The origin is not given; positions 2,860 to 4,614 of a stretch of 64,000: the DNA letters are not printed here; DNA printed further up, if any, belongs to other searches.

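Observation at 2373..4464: HAO-family-like octaheme directly fused in operon (11-bp overlap) with a NapC/NirT quinol dehydrogenase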

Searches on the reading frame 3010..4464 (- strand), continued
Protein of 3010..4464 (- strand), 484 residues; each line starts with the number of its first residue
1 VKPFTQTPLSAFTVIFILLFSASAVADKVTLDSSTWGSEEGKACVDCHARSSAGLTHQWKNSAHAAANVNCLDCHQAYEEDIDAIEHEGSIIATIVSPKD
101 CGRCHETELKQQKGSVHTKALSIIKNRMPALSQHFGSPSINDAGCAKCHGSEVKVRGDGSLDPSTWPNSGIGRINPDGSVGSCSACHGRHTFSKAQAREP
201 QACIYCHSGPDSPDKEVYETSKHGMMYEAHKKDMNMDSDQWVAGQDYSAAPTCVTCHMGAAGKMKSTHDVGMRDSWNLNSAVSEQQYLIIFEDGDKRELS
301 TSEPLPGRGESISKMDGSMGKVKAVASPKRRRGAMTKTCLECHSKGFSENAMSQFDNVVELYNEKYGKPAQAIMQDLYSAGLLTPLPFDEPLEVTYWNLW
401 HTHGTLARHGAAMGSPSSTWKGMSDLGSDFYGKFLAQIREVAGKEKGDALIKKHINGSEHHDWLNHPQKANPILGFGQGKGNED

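Call 13: search_solved_structures(query=A1, max_evalue=1, show_alignments=5)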
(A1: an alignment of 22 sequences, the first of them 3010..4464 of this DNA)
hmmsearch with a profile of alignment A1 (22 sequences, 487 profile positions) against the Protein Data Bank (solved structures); distinct sequences matched with E-value up to 1: 25.
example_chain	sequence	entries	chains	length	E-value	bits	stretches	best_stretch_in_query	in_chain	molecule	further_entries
4qo5_A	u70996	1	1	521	3.4e-51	177.6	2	70-261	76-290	Hypothetical multiheme protein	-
6t5e_A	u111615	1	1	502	2.2e-24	89.2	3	184-262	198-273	Hydroxylamine oxidoreductase-like protein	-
1fgj_A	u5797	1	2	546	3.3e-24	88.6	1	181-278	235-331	HYDROXYLAMINE OXIDOREDUCTASE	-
4fas_A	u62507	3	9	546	3.6e-24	88.5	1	181-278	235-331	Hydroxylamine oxidoreductase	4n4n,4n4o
6m0p_A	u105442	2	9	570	4.5e-24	88.2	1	181-278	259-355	Aerobic hydroxylamine oxidoreductase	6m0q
4n4j_A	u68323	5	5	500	1.5e-22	83.1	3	184-262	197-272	hydroxylamine oxidoreductase | Similar to hydroxylamine oxidoreductase hao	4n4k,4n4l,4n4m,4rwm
6h5l_A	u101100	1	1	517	3.4e-22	81.9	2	183-281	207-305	Similar to hydroxylamine oxidoreductase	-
6hif_G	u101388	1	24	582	4.2e-18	68.4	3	184-261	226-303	Hydrazine dehydrogenase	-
4q0t_A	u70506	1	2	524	0.014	17.3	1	45-113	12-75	Eight-heme nitrite reductase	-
2zo5_A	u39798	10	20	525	0.014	17.3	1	45-113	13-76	Eight-heme nitrite reductase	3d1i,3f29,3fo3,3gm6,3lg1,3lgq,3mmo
2ot4_A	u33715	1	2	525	0.02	16.8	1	45-113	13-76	Eight-heme nitrite reductase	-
3owm_A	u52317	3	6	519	0.025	16.4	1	45-113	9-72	Eight-heme nitrite reductase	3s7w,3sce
3uu9_A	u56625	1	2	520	0.026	16.4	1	45-113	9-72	Eight-heme nitrite reductase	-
3rkh_A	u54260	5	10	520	0.026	16.4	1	45-113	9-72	Eight-heme nitrite reductase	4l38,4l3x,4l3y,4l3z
4q4u_A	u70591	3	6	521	0.026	16.4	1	45-113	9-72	Eight-heme nitrite reductase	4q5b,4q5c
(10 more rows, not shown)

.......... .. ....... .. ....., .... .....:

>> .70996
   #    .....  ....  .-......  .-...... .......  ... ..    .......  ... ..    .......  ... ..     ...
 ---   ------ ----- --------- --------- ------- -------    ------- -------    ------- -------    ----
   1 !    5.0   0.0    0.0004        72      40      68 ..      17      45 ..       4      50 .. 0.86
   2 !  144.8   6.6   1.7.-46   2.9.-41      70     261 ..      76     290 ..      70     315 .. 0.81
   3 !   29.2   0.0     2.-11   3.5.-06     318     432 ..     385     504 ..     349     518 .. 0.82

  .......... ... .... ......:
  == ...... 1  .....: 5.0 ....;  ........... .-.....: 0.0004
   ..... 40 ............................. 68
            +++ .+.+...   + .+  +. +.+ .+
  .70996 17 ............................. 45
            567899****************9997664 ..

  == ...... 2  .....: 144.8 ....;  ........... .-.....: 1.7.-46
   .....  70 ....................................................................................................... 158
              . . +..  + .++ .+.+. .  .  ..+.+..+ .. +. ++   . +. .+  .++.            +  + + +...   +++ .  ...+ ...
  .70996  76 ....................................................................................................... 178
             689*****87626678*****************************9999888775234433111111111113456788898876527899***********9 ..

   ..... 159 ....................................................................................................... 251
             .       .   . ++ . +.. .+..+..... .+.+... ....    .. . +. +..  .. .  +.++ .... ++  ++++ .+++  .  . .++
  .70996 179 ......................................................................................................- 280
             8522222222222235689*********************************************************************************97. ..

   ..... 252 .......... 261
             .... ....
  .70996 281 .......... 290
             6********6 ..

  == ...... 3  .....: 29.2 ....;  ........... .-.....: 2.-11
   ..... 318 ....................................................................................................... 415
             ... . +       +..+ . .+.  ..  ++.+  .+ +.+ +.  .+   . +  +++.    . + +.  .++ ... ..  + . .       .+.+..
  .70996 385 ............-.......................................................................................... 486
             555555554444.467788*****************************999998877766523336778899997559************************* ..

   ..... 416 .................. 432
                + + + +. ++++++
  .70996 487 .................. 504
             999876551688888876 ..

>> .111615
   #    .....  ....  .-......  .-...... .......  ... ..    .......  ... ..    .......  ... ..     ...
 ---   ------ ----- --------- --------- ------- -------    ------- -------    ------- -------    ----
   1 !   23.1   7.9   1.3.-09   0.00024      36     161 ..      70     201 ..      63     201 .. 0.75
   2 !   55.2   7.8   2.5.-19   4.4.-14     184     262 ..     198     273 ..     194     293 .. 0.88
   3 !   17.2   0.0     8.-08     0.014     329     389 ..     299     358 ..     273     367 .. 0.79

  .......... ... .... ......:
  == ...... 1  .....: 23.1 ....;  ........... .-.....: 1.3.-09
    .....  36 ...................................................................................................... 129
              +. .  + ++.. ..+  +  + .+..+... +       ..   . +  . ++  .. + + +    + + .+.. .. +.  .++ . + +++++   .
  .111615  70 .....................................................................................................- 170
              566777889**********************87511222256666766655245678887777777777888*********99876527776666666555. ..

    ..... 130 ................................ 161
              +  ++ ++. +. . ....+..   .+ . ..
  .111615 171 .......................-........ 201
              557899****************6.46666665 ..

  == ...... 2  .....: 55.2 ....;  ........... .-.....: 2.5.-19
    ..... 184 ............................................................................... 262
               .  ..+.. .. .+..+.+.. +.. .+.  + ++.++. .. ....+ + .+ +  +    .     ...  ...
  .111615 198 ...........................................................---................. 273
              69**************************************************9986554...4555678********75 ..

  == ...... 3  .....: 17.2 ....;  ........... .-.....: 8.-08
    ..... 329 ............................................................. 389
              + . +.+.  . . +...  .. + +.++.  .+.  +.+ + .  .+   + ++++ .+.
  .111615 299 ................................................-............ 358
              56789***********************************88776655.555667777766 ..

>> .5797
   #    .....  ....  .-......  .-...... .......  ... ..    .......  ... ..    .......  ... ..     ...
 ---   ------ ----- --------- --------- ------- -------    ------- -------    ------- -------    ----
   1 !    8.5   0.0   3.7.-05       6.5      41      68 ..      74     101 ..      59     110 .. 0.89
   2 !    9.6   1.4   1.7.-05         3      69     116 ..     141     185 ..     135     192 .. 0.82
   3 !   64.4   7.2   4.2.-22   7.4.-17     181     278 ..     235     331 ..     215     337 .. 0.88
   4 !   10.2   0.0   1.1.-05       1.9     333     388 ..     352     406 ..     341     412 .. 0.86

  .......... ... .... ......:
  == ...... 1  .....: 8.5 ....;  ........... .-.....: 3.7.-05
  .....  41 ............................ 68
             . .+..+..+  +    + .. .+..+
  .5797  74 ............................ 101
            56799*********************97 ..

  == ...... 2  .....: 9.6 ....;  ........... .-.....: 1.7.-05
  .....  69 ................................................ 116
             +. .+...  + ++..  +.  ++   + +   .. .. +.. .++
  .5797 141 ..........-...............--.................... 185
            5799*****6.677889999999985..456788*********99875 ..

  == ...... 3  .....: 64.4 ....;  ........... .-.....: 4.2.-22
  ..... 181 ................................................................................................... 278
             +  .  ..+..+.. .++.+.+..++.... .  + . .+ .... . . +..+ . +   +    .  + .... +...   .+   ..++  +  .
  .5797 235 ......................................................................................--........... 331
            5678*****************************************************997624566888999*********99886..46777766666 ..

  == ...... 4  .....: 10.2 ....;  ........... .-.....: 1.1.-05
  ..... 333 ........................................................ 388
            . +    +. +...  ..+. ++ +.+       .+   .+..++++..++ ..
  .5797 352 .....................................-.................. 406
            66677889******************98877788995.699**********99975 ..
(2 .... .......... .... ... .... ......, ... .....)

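Call 19: find_related_loci(query=A1, collection=genome_contigs, flank=8000)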
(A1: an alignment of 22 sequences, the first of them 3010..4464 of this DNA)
Query A1 (484 aa) in genome_contigs; peptide patterns used: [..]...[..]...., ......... (x = any residue, [..] = any of these).
600 stretches matched a pattern (row limit reached: there are more); 586 encode a relative of the query (tblastn E <= 1e-3); the best 80 are kept; 80 distinct loci.
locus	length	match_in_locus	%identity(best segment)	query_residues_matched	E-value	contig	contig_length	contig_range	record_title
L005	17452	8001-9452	85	1-484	0e+0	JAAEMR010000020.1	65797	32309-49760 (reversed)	MAG: Gammaproteobacteria bacterium isolate Bse_11 BseG_CONTIG185212, whole genome shotgun sequence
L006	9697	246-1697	81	1-480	0e+0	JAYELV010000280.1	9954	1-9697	MAG: Pseudomonadota bacterium isolate MAG098 MAG098_280, whole genome shotgun sequence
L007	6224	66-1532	79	1-484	0e+0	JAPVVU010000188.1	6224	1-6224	MAG: Gammaproteobacteria bacterium isolate SY_S20_27 SY_S20_27_000000000188, whole genome shotgun sequence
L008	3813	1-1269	84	58-480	0e+0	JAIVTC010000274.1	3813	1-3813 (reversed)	MAG: Candidatus Bathyarchaeota archaeon isolate HYP3_US_13_22 k127_3877129_85934, whole genome shotgun sequence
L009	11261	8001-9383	72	24-484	0e+0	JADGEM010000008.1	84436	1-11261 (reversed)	MAG: Gammaproteobacteria bacterium isolate BB36 NODE_243_length_84436_cov_8.035631, whole genome shotgun sequence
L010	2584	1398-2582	82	1-391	0e+0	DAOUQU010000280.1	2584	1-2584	MAG TPA_asm: Gammaproteobacteria bacterium isolate CSMAG_134 CSMAG_134_k141_3622925_length_2584_cov_7.5391, whole genome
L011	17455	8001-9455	64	2-484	0e+0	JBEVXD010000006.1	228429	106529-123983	MAG: Candidatus Thiodiazotropha sp. DIVDIV c_000000000006, whole genome shotgun sequence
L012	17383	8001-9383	66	25-484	0e+0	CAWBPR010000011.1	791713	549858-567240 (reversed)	MAG: uncultured Gammaproteobacteria bacterium isolate MFD03804.bin.2.3 genome assembly, contig: contig_19693, whole geno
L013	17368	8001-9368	65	26-480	0e+0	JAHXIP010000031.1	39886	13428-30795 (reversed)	MAG: Candidatus Thiodiazotropha sp. (ex Monitilora ramsayi) isolate L095_Th1 c_000000000031, whole genome shotgun sequen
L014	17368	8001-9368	65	26-480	0e+0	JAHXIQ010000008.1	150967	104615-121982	MAG: Candidatus Thiodiazotropha sp. (ex Myrtea sp. 'scaly one' KF741663) isolate 3502F_Th1 c_000000000008, whole genome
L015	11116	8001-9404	62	11-476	0e+0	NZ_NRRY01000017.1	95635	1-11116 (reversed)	Lamprobacter modestohalophilus strain DSM 25653 scaffold0017, whole genome shotgun sequence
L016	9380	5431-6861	61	12-484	0e+0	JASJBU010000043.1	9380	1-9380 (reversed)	MAG: Gammaproteobacteria bacterium isolate MO_103.B15 MO_103.c_522, whole genome shotgun sequence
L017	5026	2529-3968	61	3-484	0e+0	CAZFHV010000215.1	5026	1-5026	MAG TPA_asm: uncultured Chromatiaceae bacterium isolate binchicken_co326_177 genome assembly, contig: NODE_9961_length_5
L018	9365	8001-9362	62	14-467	0e+0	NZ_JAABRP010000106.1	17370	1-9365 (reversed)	MAG: Thiocapsa sp. isolate S07.Bin152 Scaffold_74, whole genome shotgun sequence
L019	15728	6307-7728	61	12-484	0e+0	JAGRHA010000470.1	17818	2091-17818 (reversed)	MAG: Gammaproteobacteria bacterium isolate HKST-UBA188 k127_3652912, whole genome shotgun sequence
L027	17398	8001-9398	61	11-476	0e+0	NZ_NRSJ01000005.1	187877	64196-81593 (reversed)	Halochromatium glycolicum strain DSM 11080 scaffold0005, whole genome shotgun sequence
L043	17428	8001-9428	60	2-476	0e+0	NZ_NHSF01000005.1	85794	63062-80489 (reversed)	Halochromatium salexigens strain DSM 4395 scaffold0005, whole genome shotgun sequence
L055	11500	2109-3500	46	9-463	1e-131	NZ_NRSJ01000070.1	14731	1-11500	Halochromatium glycolicum strain DSM 11080 scaffold0070, whole genome shotgun sequence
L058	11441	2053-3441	45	7-463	2e-131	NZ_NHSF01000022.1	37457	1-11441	Halochromatium salexigens strain DSM 4395 scaffold0022, whole genome shotgun sequence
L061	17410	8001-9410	44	1-463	6e-131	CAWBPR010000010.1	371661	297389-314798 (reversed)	MAG: uncultured Gammaproteobacteria bacterium isolate MFD03804.bin.2.3 genome assembly, contig: contig_15612, whole geno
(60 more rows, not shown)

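Call 21: predict_structure(alignment_id=A1)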
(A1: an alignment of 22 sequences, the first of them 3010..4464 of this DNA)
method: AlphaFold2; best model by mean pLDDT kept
length: 484 residues; sequences in the alignment: 22
mean_pLDDT: 57.5   pTM: 0.35
mean pLDDT of the five models: 57.5, 54.3, 51.0, 49.7, 49.0
residues with pLDDT >= 90: 38; 70-90: 92; 50-70: 142; < 50: 212
segments of 3 or more residues with pLDDT < 50: 1-7, 24-32, 85-91, 93-102, 105-157, 159-161, 166-186, 192-212, 221-226, 233-281, 339-348, 473-484
pLDDT, mean of each block of 10 residues (from residue 1): 45 64 43 55 62 66 66 59 47 47 49 42 43 34 30 43 43 35 48 44 44 53 49 43 32 36 41 40 67 76 82 87 76 54 46 63 85 92 73 80 63 57 82 92 93 84 71 47 33
secondary structure, 60 per line:
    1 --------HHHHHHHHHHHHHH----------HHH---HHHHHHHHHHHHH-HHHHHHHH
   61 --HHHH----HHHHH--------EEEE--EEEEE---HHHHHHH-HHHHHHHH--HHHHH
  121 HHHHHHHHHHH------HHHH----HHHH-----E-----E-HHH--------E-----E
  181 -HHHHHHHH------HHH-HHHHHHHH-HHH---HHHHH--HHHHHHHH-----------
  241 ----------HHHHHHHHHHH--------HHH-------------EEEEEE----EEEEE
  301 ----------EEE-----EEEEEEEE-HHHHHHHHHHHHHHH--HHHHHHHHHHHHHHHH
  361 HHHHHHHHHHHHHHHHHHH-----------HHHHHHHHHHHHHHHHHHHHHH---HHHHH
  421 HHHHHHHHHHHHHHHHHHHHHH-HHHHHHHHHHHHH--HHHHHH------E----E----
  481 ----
elements in order: H9-22 H39-51 H53-60 H63-66 H71-75 E84-87 E90-94 H98-104 H106-113 H116-131 H138-141 H146-149 H182-189 H200-207 H215-219 H222-229 H251-261 E286-291 E296-300 E311-313 E319-326 H328-342 H345-379 H391-412 H416-442 H444-456 H459-464

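Call 42: find_encoding_contigs(protein=P0059, flank=10000, max_places=1)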
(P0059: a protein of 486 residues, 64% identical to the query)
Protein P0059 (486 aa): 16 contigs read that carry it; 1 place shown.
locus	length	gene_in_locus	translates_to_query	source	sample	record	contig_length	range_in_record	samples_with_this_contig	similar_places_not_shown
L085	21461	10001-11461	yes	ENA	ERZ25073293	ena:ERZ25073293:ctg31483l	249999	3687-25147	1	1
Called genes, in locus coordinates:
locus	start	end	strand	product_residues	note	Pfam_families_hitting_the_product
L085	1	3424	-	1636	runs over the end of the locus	PF01855:POR_N, PF17147:PFOR_II, PF01558:POR, PF13187:Fer4_9 (faint), PF13237:Fer4_10 (faint), PF02775:TPP_enzyme_C (weak), PF13370:Fer4_13 (weak)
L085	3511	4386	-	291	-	PF13187:Fer4_9 (faint), PF04060:FeS, PF12838:Fer4_7 (weak), PF14697:Fer4_21 (weak), PF00037:Fer4 (weak), PF12837:Fer4_6 (weak)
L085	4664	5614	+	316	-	PF00126:HTH_1, PF03466:LysR_substrate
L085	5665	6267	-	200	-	PF01292:Ni_hydr_CYTB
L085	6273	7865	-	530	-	PF22113:Mtrc-MtrF_II-IV_dom (faint), PF09699:Paired_CXXCH_1 (faint), PF14522:Cytochrome_C7 (faint), PF11783:Cytochrome_cB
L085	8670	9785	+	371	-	PF13435:Cytochrome_C554 (weak), PF22113:Mtrc-MtrF_II-IV_dom (faint), PF14522:Cytochrome_C7 (faint), PF14537:Cytochrom_c3_2 (faint)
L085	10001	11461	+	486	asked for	PF13435:Cytochrome_C554 (faint), PF09699:Paired_CXXCH_1 (faint), PF13442:Cytochrome_CBB3 (faint), PF14522:Cytochrome_C7 (faint), PF14537:Cytochrom_c3_2 (faint), PF13447:Multi-haem_cyto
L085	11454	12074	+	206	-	PF03264:Cytochrom_NNT, PF14522:Cytochrome_C7 (faint), PF22113:Mtrc-MtrF_II-IV_dom (faint)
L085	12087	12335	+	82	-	-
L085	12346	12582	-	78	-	-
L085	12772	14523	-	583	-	PF00916:Sulfate_transp, PF01740:STAS, PF13466:STAS_2 (weak)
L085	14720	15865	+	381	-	-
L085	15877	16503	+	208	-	PF01810:LysE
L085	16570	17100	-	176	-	-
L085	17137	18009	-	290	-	PF04250:DUF429 (weak)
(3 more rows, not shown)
